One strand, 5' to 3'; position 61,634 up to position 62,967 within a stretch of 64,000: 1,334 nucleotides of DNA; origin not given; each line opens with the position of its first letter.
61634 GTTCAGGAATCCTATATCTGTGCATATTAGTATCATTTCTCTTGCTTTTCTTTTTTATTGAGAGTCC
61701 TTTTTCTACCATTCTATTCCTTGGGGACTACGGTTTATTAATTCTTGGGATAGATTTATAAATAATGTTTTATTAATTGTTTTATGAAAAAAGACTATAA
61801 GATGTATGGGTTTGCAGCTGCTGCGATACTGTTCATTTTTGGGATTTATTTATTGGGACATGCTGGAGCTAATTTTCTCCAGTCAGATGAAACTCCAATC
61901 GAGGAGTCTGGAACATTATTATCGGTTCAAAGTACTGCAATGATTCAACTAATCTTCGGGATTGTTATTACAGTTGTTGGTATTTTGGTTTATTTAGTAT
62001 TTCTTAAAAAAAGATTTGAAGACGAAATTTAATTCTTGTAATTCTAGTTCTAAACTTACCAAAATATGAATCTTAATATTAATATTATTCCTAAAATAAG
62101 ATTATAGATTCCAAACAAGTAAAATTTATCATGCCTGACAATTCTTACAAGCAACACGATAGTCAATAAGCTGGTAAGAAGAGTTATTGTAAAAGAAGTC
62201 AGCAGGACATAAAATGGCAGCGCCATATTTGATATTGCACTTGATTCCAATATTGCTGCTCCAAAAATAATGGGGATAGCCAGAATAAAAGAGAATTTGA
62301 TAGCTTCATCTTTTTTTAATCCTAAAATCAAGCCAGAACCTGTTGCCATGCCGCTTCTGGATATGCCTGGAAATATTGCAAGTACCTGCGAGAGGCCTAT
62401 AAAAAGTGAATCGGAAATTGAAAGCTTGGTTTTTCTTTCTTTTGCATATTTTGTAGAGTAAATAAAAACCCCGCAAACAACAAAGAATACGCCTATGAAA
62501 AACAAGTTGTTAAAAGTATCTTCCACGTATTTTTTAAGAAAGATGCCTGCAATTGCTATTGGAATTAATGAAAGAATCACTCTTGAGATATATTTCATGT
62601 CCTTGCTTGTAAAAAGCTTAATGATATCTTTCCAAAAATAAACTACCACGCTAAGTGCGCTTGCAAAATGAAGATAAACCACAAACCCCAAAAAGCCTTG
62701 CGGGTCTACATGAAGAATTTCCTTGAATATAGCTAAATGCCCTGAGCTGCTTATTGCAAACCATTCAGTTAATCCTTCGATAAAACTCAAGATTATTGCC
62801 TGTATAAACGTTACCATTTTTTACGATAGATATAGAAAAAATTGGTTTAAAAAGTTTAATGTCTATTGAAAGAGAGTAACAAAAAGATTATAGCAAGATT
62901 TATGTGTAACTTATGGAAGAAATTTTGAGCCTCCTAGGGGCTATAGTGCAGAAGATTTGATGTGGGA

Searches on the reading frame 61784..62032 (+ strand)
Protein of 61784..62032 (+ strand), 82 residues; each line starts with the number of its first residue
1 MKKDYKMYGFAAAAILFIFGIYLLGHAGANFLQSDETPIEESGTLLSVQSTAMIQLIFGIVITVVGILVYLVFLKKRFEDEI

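Call 7: search_protein_families(library=pfam, proteins=[window:61784-62032:+], max_evalue=1)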
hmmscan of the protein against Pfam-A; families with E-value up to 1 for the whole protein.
window:61784-62032:+ (82 aa): 10 families
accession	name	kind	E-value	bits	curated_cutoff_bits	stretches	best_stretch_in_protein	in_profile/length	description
PF11381.13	DUF3185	-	0.0092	16.4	25.3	1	15-68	6-57/59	Protein of unknown function (DUF3185)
PF02656.20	DUF202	-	0.015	16.1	23.4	0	8-34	39-65/68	Domain of unknown function (DUF202)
PF05858.17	BIV_Env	-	0.028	13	20.8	1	16-79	107-171/548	Bovine immunodeficiency virus surface protein (SU)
PF00746.26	Gram_pos_anchor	-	0.041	14.3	20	0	55-77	20-39/43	LPXTG cell wall anchor motif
PF00335.26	Tetraspanin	-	0.048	13.8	32.1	1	10-76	13-71/225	Tetraspanin family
PF23636.1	DUF7144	-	0.065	13.8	27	1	11-70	4-64/115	Domain of unknown function (DUF7144)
PF17870.6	Insulin_TMD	-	0.078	13.5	33.4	1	53-77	19-43/47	Insulin receptor trans-membrane segment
PF10841.13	DUF2644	-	0.099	13.4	22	1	50-79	12-39/59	Protein of unknown function (DUF2644)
PF06589.16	CRA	-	0.21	12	26.6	1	1-35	85-119/123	Circumsporozoite-related antigen (CRA)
PF05434.16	Tmemb_9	-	0.31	11.3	28.6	1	49-74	45-71/145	TMEM9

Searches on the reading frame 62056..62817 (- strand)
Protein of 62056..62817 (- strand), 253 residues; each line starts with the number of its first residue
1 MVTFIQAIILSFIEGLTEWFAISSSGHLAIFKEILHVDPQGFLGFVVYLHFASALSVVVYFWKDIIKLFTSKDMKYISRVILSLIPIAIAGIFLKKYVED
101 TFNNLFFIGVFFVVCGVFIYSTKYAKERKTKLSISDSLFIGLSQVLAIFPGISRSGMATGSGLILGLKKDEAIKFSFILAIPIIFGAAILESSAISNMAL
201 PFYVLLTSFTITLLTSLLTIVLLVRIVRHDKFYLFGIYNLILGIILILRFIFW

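Call 53: find_encoding_contigs(protein=window:62056-62817:-, flank=10000, max_places=1)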
Protein window:62056-62817:- (253 aa): 4 contigs read that carry it; 1 place shown.
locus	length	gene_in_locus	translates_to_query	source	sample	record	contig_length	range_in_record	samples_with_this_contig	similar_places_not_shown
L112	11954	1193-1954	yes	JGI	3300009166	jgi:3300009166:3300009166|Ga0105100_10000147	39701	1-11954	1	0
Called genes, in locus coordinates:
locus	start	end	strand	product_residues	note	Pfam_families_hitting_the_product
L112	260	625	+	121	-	-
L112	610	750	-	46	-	-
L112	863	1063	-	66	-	-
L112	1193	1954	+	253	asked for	PF02673:BacA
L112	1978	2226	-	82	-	-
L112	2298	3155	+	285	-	PF00350:Dynamin_N (faint), PF03193:RsgA_GTPase (weak), PF01926:MMR_HSR1, PF02421:FeoB_N (weak)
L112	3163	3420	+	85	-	PF21349:RUBY_RBDX (weak)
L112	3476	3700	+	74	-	-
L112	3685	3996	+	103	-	PF02943:FeThRed_B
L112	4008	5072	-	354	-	PF04055:Radical_SAM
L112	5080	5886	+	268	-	PF01978:TrmB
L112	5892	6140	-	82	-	-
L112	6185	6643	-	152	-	PF02643:DUF192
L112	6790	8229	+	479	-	PF00270:DEAD, PF04851:ResIII, PF00271:Helicase_C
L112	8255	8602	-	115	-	-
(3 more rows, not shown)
